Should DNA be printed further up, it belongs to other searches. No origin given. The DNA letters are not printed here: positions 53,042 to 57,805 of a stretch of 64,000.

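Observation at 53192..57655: Giant fusion of a FAD-linked oxidase with a SAM-methyltransferase-like domain plus a 600-aa unknown tail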

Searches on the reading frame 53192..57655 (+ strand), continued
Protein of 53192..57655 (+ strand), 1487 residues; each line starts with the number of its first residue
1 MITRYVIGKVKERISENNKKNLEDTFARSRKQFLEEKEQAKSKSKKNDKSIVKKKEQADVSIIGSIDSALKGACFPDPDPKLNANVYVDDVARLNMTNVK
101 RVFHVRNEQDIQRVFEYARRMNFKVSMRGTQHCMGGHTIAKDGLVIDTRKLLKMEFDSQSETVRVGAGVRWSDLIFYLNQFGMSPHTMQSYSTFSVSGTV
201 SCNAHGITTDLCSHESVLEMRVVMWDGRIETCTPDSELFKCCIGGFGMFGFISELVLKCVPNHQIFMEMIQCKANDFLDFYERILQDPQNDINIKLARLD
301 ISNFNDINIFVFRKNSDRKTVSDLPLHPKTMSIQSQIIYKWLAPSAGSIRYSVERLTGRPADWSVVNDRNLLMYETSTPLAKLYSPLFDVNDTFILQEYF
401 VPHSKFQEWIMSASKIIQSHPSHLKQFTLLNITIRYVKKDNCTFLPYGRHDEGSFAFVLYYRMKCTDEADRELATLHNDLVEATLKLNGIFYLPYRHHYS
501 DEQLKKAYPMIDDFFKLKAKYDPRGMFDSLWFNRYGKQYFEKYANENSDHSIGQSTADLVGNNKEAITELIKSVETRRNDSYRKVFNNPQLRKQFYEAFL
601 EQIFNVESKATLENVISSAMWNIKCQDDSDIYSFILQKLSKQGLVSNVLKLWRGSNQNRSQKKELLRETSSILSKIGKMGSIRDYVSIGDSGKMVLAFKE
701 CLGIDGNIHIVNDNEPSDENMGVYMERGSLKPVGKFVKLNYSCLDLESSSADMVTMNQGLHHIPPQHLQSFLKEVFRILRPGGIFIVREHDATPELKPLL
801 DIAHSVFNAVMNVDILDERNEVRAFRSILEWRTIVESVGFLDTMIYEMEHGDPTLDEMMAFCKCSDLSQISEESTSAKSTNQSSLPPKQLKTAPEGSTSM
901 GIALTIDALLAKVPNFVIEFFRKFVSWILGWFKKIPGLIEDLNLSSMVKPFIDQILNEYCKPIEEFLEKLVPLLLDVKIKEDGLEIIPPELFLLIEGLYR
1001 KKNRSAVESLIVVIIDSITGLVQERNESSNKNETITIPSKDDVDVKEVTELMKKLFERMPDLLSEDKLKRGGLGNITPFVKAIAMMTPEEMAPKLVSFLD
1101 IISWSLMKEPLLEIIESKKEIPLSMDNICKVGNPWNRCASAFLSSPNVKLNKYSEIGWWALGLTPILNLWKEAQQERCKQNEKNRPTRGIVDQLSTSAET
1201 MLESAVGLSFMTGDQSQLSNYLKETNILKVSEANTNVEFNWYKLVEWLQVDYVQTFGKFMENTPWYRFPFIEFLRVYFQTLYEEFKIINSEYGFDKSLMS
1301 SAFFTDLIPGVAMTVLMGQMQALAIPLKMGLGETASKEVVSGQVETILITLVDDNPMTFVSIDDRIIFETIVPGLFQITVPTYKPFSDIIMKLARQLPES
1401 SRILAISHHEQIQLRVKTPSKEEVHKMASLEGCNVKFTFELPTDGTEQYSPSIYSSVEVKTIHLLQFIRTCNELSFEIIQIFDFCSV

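Call 85: search_protein_families(library=pfam, proteins=[L049:5613-6701:+, L049:11536-13809:+, L036:6063-6824:-, L004:150-1358:+, L004:5198-6412:-, L041:6870-7448:+, L041:5393-6673:+, L009:10163-11239:-, L006:10196-10831:+, L007:5450-6760:-], max_evalue=0.001)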
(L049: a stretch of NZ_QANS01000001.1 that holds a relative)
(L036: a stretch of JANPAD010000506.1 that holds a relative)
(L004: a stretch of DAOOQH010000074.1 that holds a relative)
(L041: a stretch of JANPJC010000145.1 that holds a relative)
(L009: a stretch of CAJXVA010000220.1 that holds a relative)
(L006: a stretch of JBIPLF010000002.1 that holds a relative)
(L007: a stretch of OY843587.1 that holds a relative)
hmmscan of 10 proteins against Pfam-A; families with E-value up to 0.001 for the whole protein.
L049:5613-6701:+ (362 aa): 1 family
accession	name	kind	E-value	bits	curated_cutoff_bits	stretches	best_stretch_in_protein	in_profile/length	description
PF01699.29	Na_Ca_ex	-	2.6e-29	102.6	24.9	2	33-188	4-150/151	Sodium/calcium exchanger protein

L049:11536-13809:+ (757 aa): 3 families
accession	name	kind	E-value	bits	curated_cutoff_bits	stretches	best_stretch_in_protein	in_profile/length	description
PF01915.27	Glyco_hydro_3_C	-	5.1e-52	177.2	31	1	390-630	2-200/200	Glycosyl hydrolase family 3 C-terminal domain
PF00933.27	Glyco_hydro_3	-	3e-42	145.6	27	1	116-347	74-310/316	Glycosyl hydrolase family 3 N terminal domain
PF14310.12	Fn3-like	-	1.4e-19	70.4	25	1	664-735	2-71/71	Fibronectin type III-like domain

L036:6063-6824:- (253 aa): 1 family
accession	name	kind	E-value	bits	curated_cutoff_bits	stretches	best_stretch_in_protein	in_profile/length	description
PF03988.17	DUF347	-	1.8e-59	198.2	28.2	4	19-68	1-50/52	Repeat of Unknown Function (DUF347)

L004:150-1358:+ (402 aa): 2 families
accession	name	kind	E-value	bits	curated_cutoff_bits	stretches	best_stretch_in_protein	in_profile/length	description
PF03051.21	Peptidase_C1_2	-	3.7e-15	56.1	22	1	205-400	237-423/438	Peptidase C1-like family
PF00112.29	Peptidase_C1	-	1.9e-12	48.2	20.7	1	335-377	164-205/220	Papain family cysteine protease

L004:5198-6412:- (404 aa): 3 families
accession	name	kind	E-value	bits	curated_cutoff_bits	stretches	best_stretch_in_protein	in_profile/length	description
PF00108.29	Thiolase_N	-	1.3e-78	264.5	26.4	1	11-273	2-259/260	Thiolase, N-terminal domain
PF02803.24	Thiolase_C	-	4.8e-53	178.4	27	1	282-402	2-122/123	Thiolase, C-terminal domain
PF00109.32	ketoacyl-synt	-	0.00061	19.9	20.8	1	95-129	173-208/252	Beta-ketoacyl synthase, N-terminal domain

L041:6870-7448:+ (192 aa): 1 family
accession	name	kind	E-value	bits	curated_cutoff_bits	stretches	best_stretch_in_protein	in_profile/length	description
PF04229.20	GrpB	-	6.4e-42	143.9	25.5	1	3-159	4-150/159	GrpB protein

L041:5393-6673:+ (426 aa): 2 families
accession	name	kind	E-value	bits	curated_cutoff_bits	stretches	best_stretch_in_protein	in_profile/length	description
PF00557.29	Peptidase_M24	-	6.3e-55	186.6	23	1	202-407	2-207/208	Metallopeptidase family M24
PF01321.24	Creatinase_N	-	4.8e-15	56.7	22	1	60-187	1-121/128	Creatinase/Prolidase N-terminal domain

L009:10163-11239:- (358 aa): 0 families

L006:10196-10831:+ (211 aa): 3 families
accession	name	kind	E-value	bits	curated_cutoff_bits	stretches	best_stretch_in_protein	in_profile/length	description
PF00583.31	Acetyltransf_1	-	9.1e-10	39.3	20.7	1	117-180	55-115/116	Acetyltransferase (GNAT) family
PF13508.13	Acetyltransf_7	-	2.3e-07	31.5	27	1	123-180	25-81/84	Acetyltransferase (GNAT) domain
PF13673.13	Acetyltransf_10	-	0.00012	22.5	23.6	1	126-190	53-116/128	Acetyltransferase (GNAT) domain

L007:5450-6760:- (436 aa): 2 families
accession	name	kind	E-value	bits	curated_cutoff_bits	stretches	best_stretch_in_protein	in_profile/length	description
PF07690.21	MFS_1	-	4e-20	72.5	33.4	1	17-389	1-346/347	Major Facilitator Superfamily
PF05977.19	MFS_3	-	6.8e-13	48.3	27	1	51-328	43-319/524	Transmembrane secretion effector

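Call 90: find_homologous_proteins(query=L049:6846-7868:-, max_evalue=0.001)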
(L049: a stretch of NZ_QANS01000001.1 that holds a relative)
Query L049:6846-7868:- (340 aa): 1542 proteins with E <= 0.001 among 5076 candidates; the best 120 are listed.
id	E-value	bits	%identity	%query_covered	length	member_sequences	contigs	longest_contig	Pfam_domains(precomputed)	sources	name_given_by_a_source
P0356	1.2e-204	697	100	92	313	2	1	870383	PF08241.19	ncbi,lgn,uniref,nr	ncbi:dehydrogenase [Stenotrophobium rhamnosiphilum]|uniref:Dehydrogenase n=2 Tax=Stenotrophobium rha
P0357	9.8e-129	447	66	84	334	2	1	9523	-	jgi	-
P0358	7.9e-128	444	62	97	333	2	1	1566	PF13489.13,PF13649.13,PF08241.19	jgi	jgi:SAM-dependent methyltransferase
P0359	3.8e-125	435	59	98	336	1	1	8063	-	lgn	-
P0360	3.7e-121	422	57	98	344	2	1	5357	-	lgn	-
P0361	7.0e-121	421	56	98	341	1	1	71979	PF08241.19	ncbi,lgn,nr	ncbi:MAG: class I SAM-dependent methyltransferase [Gammaproteobacteria bacterium]|nr:class I SAM-dep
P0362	1.2e-120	421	56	98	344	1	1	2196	-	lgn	-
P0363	8.5e-119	415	55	97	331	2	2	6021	PF13489.13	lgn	-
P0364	1.2e-118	414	55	98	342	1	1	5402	PF08241.19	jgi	jgi:SAM-dependent methyltransferase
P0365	1.9e-118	413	57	98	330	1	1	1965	-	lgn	-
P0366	2.5e-118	413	56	97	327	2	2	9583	PF13649.13,PF08241.19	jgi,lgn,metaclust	metaclust:\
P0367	3.6e-118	412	57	96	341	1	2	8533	-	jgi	jgi:hypothetical protein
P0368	4.5e-118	412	55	97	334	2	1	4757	-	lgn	-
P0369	7.4e-118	411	57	98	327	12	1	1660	PF08241.19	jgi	-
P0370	1.1e-117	411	55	97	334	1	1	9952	PF13489.13,PF08241.19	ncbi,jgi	jgi:hypothetical protein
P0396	1.4e-113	397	56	97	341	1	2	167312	-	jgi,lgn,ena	-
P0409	2.5e-112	393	54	98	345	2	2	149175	-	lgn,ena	-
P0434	5.7e-110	386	55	97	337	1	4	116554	-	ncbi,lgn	-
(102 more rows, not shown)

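Call 94: find_encoding_contigs(protein=P0396, flank=6000, max_places=1)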
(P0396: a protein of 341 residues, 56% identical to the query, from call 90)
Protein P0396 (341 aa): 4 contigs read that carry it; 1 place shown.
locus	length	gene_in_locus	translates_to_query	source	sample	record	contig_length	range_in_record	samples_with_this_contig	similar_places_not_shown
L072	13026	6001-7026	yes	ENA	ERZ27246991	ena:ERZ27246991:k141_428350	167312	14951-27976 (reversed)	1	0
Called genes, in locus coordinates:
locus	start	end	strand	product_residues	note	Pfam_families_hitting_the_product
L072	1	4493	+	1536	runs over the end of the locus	PF00310:GATase_2, PF04898:Glu_syn_central, PF01645:Glu_synthase, PF01493:GXGXG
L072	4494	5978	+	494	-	PF14691:Fer4_20, PF00070:Pyr_redox (faint), PF01266:DAO (weak), PF07992:Pyr_redox_2, PF12831:FAD_oxidored (weak), PF01593:Amino_oxidase (weak), PF13450:NAD_binding_8, PF07992:Pyr_redox_2 (weak), +2 more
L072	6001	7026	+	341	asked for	-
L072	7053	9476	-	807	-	PF01565:FAD_binding_4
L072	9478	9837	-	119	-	-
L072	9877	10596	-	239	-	PF00459:Inositol_P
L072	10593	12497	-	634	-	PF03193:RsgA_GTPase (faint), PF00009:GTP_EFTU, PF01926:MMR_HSR1 (faint), PF03144:GTP_EFTU_D2 (weak), PF22594:GTP-eEF1A_C, PF01583:APS_kinase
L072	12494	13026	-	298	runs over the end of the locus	PF01507:PAPS_reduct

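Call 95: find_encoding_contigs(protein=P0409, flank=6000, max_places=1)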
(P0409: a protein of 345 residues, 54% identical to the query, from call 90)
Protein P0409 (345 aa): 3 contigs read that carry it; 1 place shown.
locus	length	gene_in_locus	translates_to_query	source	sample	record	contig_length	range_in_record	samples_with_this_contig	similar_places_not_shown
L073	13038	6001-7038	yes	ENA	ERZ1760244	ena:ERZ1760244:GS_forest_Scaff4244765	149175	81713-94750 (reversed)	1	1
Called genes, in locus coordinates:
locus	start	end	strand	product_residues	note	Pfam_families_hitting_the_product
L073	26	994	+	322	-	PF03401:TctC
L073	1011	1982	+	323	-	PF03401:TctC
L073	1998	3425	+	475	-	PF03972:MmgE_PrpD_N, PF19305:MmgE_PrpD_C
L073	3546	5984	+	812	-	PF01565:FAD_binding_4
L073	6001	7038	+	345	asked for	-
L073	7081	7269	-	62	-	-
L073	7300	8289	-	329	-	PF08240:ADH_N, PF00107:ADH_zinc_N, PF13602:ADH_zinc_N_2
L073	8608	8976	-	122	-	-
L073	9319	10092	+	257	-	PF00106:adh_short, PF08659:KR, PF23441:SDR, PF13561:adh_short_C2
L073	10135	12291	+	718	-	PF03707:MHYT, PF00990:GGDEF, PF00563:EAL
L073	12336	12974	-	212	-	PF14114:DUF4286 (faint)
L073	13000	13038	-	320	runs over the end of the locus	PF03401:TctC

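Call 96: find_encoding_contigs(protein=P0434, flank=6000, max_places=1)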
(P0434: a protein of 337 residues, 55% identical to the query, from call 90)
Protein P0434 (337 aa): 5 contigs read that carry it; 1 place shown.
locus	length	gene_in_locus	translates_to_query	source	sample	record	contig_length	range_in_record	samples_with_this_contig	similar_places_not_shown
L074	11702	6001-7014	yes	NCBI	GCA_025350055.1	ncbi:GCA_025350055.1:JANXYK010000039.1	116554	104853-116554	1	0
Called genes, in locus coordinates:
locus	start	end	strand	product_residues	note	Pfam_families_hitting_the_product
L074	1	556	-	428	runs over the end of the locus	PF01336:tRNA_anti-codon, PF13742:tRNA_anti_2, PF02601:Exonuc_VII_L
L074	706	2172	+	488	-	PF00478:IMPDH, PF00571:CBS, PF03060:NMO (weak), PF01070:FMN_dh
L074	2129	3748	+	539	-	PF00117:GATase, PF07722:Peptidase_C26, PF02540:NAD_synthase (weak), PF00958:GMP_synt_C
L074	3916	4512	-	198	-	-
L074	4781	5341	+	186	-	-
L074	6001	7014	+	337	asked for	-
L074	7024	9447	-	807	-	PF01565:FAD_binding_4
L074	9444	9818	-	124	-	-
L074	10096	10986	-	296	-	-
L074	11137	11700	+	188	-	?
